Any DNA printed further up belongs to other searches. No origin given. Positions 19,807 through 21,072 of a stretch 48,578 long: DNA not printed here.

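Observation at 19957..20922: Circularly permuted tungstate-binding protein TupA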

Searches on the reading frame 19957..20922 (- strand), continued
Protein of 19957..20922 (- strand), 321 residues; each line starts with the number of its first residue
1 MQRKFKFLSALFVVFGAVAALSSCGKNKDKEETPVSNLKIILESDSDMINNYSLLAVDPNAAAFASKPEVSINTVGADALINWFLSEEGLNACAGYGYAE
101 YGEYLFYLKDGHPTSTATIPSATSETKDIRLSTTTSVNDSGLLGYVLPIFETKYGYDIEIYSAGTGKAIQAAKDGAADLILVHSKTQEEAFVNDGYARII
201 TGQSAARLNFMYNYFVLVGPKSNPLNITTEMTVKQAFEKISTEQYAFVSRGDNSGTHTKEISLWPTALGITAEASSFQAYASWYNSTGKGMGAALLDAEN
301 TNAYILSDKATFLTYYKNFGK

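Call 32: find_encoding_contigs(protein=P0122, flank=5000, max_places=6)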
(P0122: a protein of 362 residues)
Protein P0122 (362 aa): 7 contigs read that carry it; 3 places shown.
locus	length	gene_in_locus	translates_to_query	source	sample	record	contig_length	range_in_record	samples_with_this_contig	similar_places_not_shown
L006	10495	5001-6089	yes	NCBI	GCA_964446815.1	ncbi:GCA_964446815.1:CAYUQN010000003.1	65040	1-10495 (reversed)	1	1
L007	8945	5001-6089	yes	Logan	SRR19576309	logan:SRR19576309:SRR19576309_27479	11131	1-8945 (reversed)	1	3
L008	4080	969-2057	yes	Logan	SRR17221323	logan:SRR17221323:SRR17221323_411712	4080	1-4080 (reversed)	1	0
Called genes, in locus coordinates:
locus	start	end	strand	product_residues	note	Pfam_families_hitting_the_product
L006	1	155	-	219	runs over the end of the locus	PF00119:ATP-synt_A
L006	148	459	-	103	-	-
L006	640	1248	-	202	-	PF00899:ThiF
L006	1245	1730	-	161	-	PF00994:MoCF_biosynth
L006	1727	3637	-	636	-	PF03453:MoeA_N, PF00994:MoCF_biosynth, PF03454:MoeA_C, PF12727:PBP_like, PF12974:Phosphonate-bd (weak)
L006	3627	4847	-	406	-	PF03453:MoeA_N, PF00994:MoCF_biosynth, PF03454:MoeA_C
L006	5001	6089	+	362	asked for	PF12849:PBP_like_2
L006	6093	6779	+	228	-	PF00528:BPD_transp_1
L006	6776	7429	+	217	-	PF02463:SMC_N (faint), PF00005:ABC_tran, PF13304:AAA_21 (faint)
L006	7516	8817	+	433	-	PF02127:Peptidase_M18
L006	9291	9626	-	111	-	-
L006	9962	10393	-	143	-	PF00011:HSP20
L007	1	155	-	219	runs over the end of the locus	PF00119:ATP-synt_A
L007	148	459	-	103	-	-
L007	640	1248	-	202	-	PF00899:ThiF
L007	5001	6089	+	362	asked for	PF12849:PBP_like_2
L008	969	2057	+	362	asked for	PF12849:PBP_like_2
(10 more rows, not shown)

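Call 47: list_cluster_members(proteins=[P0143, P0154, P0124, P0130, P0139, P0129, P0126, P0236, P0121, P0157])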
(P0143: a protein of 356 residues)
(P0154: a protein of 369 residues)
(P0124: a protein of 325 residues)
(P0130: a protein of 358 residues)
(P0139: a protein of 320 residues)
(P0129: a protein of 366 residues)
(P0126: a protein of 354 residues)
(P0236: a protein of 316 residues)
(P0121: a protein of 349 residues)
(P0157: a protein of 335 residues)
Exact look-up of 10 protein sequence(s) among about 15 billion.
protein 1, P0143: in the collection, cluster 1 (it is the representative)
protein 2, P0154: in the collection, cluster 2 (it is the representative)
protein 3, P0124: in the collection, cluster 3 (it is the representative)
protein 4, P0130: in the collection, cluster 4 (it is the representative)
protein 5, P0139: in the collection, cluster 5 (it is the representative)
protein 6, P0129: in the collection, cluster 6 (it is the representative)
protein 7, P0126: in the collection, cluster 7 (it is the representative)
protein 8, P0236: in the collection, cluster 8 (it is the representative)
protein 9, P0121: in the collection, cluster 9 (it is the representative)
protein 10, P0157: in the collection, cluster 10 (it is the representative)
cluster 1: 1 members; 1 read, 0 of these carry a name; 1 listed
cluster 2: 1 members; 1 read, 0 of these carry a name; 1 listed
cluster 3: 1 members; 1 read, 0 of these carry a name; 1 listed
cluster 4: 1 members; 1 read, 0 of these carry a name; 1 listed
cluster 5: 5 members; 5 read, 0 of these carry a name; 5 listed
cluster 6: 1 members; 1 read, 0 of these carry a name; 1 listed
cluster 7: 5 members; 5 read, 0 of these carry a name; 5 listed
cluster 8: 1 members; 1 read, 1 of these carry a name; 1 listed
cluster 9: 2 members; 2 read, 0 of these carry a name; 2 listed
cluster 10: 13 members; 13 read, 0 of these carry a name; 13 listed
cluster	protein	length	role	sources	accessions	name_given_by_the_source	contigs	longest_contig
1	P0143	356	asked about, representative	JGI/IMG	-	-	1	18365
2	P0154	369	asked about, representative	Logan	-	-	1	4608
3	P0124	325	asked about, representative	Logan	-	-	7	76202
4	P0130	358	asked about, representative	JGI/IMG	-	-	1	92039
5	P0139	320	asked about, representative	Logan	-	-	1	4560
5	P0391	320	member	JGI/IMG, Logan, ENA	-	-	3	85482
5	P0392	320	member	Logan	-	-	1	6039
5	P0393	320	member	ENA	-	-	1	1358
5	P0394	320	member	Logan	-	-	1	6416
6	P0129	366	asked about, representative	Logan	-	-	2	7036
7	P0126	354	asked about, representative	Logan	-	-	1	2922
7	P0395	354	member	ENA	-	-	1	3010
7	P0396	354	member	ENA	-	-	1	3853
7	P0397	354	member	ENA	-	-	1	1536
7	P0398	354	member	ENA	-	-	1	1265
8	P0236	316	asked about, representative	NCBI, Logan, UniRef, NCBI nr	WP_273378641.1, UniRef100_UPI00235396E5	substrate-binding domain-containing protein [Symbiobacterium thermophilum] | substrate-binding domain-containing protein n=1 Tax=Symbiobacterium thermophilum ...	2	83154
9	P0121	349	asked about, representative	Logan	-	-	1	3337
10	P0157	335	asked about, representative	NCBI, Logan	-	-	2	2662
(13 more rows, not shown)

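Call 50: find_encoding_contigs(protein=P0148, flank=4000, max_places=3)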
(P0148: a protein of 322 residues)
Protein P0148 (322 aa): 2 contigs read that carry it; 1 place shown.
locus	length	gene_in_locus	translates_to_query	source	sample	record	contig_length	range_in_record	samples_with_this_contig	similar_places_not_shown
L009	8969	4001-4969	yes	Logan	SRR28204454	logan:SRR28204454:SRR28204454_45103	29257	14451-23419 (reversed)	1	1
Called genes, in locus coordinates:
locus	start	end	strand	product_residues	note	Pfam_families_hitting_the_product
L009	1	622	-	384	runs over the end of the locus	PF26363:Phospholipase-like (weak), PF11187:Mbeg1-like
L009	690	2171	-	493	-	PF03600:CitMHS, PF03606:DcuC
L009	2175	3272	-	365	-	PF21571:ArgZ-like_C_1st, PF21570:ArgZ-like_C_2nd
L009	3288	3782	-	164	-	PF00994:MoCF_biosynth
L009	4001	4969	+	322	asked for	PF12849:PBP_like_2, PF13531:SBP_bac_11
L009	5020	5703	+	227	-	PF00528:BPD_transp_1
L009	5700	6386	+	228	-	PF02463:SMC_N (faint), PF00005:ABC_tran, PF13304:AAA_21 (faint)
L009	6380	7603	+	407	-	PF03453:MoeA_N, PF00994:MoCF_biosynth, PF03454:MoeA_C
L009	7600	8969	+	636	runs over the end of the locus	PF03453:MoeA_N, PF00994:MoCF_biosynth, PF12727:PBP_like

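Call 51: find_encoding_contigs(protein=P0143, flank=4000, max_places=2)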
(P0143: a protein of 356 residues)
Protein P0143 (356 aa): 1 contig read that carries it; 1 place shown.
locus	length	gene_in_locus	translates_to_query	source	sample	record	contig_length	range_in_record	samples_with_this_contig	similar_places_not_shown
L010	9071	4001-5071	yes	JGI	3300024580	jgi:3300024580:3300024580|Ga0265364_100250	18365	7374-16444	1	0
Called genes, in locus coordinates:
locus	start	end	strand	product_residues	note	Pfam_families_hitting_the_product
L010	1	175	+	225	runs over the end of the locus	PF05076:SUFU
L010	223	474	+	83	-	-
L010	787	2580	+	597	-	PF02730:AFOR_N, PF01314:AFOR_C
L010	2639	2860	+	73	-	PF14451:Ub-Mut7C (weak), PF02597:ThiS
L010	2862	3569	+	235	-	PF00899:ThiF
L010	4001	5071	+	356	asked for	PF12849:PBP_like_2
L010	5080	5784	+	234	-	PF00528:BPD_transp_1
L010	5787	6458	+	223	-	PF00005:ABC_tran, PF13304:AAA_21 (faint)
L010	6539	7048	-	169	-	PF00994:MoCF_biosynth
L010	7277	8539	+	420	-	PF03453:MoeA_N, PF00994:MoCF_biosynth, PF03454:MoeA_C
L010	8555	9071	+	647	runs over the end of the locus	PF03453:MoeA_N, PF00994:MoCF_biosynth, PF03454:MoeA_C, PF12727:PBP_like, PF12974:Phosphonate-bd (weak), PF13531:SBP_bac_11 (weak)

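Call 52: find_encoding_contigs(protein=P0145, flank=3000, max_places=2)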
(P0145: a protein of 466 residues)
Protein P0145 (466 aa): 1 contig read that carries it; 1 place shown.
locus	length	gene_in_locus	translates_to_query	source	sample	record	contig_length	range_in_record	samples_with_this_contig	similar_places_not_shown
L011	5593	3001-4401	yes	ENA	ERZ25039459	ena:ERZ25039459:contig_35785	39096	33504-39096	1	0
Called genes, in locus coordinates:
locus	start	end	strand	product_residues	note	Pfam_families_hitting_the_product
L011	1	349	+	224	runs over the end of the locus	PF00013:KH_1 (weak), PF22891:KH_PNO1_2nd (weak), PF01966:HD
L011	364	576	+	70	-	-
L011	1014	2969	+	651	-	PF12849:PBP_like_2, PF13531:SBP_bac_11, PF01547:SBP_bac_1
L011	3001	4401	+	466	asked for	PF03466:LysR_substrate (faint), PF12849:PBP_like_2, PF13531:SBP_bac_11 (weak), PF03710:GlnE (faint), PF12849:PBP_like_2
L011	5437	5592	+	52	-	?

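Call 53: find_encoding_contigs(protein=P0144, flank=3000, max_places=2)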
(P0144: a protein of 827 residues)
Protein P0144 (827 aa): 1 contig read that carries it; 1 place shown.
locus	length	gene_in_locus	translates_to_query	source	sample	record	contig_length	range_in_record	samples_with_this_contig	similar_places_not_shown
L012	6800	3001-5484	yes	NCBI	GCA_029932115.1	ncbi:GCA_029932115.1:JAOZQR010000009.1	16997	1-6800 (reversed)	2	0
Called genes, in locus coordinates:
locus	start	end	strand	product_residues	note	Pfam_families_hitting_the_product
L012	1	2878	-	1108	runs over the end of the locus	-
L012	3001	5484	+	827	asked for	PF01547:SBP_bac_1, PF13416:SBP_bac_8 (faint), PF13531:SBP_bac_11, PF12849:PBP_like_2, PF13531:SBP_bac_11, PF12849:PBP_like_2, PF13531:SBP_bac_11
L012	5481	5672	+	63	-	-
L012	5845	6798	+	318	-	?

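Call 54: find_encoding_contigs(protein=P0137, flank=4000, max_places=2)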
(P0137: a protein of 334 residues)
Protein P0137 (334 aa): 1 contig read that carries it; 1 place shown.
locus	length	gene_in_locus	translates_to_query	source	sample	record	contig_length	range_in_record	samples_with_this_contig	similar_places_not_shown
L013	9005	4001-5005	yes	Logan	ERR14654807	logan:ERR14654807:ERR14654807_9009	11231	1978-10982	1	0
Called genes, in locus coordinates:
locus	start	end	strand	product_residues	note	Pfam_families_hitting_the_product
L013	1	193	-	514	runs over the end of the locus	PF00916:Sulfate_transp, PF01740:STAS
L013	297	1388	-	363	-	PF01926:MMR_HSR1, PF02421:FeoB_N, PF06071:YchF-GTPase_C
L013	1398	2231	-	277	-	PF02463:SMC_N (weak), PF00005:ABC_tran, PF13304:AAA_21 (weak)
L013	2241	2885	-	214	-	PF00528:BPD_transp_1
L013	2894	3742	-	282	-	PF00497:SBP_bac_3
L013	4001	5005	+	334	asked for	PF12849:PBP_like_2, PF13531:SBP_bac_11 (faint)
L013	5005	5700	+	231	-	-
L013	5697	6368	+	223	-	PF09818:ABC_ATPase (faint), PF00005:ABC_tran, PF13304:AAA_21 (faint)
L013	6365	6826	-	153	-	PF12900:Pyridox_ox_2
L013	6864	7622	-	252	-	PF02811:PHP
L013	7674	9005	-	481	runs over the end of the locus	PF03606:DcuC, PF03806:ABG_transport (weak)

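Call 56: search_protein_families(library=pfam, proteins=[P0190, P0202, P0203, P0205, P0219, P0225, P0266, P0182, P0155, P0161], max_evalue=0.00001)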
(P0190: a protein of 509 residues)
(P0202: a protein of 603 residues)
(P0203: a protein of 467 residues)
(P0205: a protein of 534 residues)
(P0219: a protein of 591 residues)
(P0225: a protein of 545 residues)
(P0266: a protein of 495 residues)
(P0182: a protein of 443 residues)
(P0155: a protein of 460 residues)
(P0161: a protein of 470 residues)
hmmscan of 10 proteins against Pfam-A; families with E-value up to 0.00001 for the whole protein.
P0190 (509 aa): 3 families
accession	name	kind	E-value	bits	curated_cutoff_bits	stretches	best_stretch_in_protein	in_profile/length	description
PF12849.12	PBP_like_2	-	4.6e-54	184.4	27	1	31-256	5-267/267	PBP superfamily domain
PF13531.11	SBP_bac_11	-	4.2e-11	43.5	25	1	47-261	11-221/227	Bacterial extracellular solute-binding protein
PF00174.25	Oxidored_molyb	-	7.9e-08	32.5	24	0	281-360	9-99/169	Oxidoreductase molybdopterin binding domain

P0202 (603 aa): 3 families
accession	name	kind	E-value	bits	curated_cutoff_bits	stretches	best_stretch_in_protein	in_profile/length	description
PF12849.12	PBP_like_2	-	2.1e-46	159.3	27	1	212-437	4-264/267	PBP superfamily domain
PF00395.25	SLH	-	4.2e-23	81.5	20.8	2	39-77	5-44/44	S-layer homology domain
PF13531.11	SBP_bac_11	-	7.1e-12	46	25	1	232-449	14-225/227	Bacterial extracellular solute-binding protein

P0203 (467 aa): 3 families
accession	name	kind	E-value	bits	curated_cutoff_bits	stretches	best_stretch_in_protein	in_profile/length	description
PF12849.12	PBP_like_2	-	3.8e-43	148.6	27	1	216-433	13-264/267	PBP superfamily domain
PF00395.25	SLH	-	1.5e-26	92.6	20.8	2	30-69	3-43/44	S-layer homology domain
PF13531.11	SBP_bac_11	-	9.4e-08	32.5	25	1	228-445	13-225/227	Bacterial extracellular solute-binding protein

P0205 (534 aa): 5 families
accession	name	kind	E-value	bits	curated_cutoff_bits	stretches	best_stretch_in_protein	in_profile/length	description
PF12849.12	PBP_like_2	-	3.5e-41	142.2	27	1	46-275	9-266/267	PBP superfamily domain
PF13531.11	SBP_bac_11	-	1.1e-10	42.1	25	1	59-285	12-225/227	Bacterial extracellular solute-binding protein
PF13442.11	Cytochrome_CBB3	-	2e-09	38.1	27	1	395-473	2-67/68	Cytochrome C oxidase, cbb3-type, subunit III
PF00034.26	Cytochrom_C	-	8.6e-06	27.4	21.3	0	398-473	3-85/90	Cytochrome c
PF00174.25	Oxidored_molyb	-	9.6e-06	25.7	24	0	313-392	21-115/169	Oxidoreductase molybdopterin binding domain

P0219 (591 aa): 2 families
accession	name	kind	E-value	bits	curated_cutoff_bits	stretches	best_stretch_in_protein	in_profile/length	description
PF12849.12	PBP_like_2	-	7.8e-54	183.7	27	1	105-326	6-265/267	PBP superfamily domain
PF13531.11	SBP_bac_11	-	2.2e-40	139.2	25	2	364-570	1-197/227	Bacterial extracellular solute-binding protein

P0225 (545 aa): 3 families
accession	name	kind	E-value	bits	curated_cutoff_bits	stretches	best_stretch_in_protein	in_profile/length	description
PF12849.12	PBP_like_2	-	9.9e-38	130.8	27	1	31-262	7-267/267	PBP superfamily domain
PF00528.27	BPD_transp_1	-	2.9e-09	37.3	26.4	1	348-538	1-179/184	Binding-protein-dependent transport system inner membrane component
PF13531.11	SBP_bac_11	-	5.3e-09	36.6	25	1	46-269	12-223/227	Bacterial extracellular solute-binding protein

P0266 (495 aa): 3 families
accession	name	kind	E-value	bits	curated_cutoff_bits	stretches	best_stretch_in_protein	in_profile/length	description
PF12849.12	PBP_like_2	-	2.3e-37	129.7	27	1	2-215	26-265/267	PBP superfamily domain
PF00174.25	Oxidored_molyb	-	5.6e-12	46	24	0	389-481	21-138/169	Oxidoreductase molybdopterin binding domain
PF13531.11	SBP_bac_11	-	4.9e-09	36.7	25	1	4-226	16-225/227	Bacterial extracellular solute-binding protein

P0182 (443 aa): 2 families
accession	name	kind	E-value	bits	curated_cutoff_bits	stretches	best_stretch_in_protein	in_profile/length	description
PF12849.12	PBP_like_2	-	3.6e-48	165.1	27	1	69-289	10-265/267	PBP superfamily domain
PF13531.11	SBP_bac_11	-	1e-10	42.2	25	1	84-300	13-225/227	Bacterial extracellular solute-binding protein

P0155 (460 aa): 3 families
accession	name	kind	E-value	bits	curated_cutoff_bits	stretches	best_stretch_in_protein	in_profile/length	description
PF12849.12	PBP_like_2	-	2e-42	146.2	27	1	151-379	5-266/267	PBP superfamily domain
PF00395.25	SLH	-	3.5e-22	78.6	20.8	2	92-131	2-41/44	S-layer homology domain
PF13531.11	SBP_bac_11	-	3.4e-16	60.1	25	1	175-390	16-226/227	Bacterial extracellular solute-binding protein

P0161 (470 aa): 3 families
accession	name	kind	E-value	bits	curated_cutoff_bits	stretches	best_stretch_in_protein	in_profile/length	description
PF12849.12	PBP_like_2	-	5.7e-40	138.2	27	1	228-446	14-264/267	PBP superfamily domain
PF00041.27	fn3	-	5.5e-11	43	25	0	129-197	2-69/84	Fibronectin type III domain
PF13531.11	SBP_bac_11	-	1.4e-07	32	25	1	239-458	13-225/227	Bacterial extracellular solute-binding protein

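Call 79: find_encoding_contigs(protein=P0149, flank=3500, max_places=3)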
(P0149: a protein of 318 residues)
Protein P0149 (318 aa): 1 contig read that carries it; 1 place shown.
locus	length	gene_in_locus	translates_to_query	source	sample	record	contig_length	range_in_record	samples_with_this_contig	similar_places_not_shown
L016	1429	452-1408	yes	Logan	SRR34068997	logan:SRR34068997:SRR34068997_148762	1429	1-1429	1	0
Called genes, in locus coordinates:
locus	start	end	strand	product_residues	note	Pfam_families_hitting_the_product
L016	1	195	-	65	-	?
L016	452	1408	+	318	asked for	PF12849:PBP_like_2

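Call 80: find_encoding_contigs(protein=P0240, flank=2000, max_places=3)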
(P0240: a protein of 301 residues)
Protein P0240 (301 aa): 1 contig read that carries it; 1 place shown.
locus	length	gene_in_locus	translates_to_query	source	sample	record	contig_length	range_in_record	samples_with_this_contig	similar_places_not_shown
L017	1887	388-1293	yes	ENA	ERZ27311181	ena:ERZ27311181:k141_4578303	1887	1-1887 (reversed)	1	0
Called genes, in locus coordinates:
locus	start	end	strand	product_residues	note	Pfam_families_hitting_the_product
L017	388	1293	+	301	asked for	PF12849:PBP_like_2, PF13531:SBP_bac_11 (weak)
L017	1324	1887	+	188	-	?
